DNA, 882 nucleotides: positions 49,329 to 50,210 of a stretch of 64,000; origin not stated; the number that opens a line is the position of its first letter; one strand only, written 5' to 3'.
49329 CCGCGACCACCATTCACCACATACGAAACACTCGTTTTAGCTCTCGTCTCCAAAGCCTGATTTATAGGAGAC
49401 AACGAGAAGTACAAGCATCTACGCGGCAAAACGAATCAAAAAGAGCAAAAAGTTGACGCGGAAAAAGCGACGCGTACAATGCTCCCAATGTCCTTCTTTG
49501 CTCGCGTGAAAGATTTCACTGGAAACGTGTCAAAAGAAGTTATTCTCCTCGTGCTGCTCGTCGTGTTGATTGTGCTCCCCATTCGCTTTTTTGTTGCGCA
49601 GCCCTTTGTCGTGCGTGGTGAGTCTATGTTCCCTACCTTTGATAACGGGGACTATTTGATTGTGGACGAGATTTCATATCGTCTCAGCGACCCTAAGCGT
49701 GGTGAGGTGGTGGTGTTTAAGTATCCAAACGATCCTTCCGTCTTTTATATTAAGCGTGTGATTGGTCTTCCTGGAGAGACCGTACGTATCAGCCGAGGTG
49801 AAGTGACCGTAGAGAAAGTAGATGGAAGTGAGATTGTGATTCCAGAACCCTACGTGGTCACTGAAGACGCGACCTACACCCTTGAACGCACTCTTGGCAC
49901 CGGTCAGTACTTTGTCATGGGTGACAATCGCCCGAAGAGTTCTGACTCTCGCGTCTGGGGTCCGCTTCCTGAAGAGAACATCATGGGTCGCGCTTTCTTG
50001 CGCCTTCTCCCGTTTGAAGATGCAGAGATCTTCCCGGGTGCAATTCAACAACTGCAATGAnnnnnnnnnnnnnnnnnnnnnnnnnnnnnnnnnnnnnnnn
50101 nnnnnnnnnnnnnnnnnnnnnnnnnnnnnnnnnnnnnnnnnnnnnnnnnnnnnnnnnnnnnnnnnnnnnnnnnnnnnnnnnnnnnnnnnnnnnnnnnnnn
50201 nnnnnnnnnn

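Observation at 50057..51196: HisRS-like paralogue with degenerate catalytic motifs but an intact anticodon-binding-like domain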

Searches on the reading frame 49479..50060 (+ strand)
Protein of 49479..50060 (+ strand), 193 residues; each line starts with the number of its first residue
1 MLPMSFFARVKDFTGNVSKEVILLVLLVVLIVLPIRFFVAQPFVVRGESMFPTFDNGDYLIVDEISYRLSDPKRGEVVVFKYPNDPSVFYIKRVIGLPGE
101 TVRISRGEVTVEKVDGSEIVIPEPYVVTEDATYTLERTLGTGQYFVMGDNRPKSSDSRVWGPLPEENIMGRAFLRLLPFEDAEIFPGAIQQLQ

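Call 42: search_protein_families(library=pfam, proteins=[window:49479-50060:+], max_evalue=0.001)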
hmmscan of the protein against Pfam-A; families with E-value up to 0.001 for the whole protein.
window:49479-50060:+ (193 aa): 2 families
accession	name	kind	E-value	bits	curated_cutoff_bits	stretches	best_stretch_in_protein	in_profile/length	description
PF10502.14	Peptidase_S26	-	2.4e-47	161.5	22.9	1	19-176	2-167/168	Signal peptidase, peptidase S26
PF00717.28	Peptidase_S24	-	4e-06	26.9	23.3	1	44-103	39-90/116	Peptidase S24-like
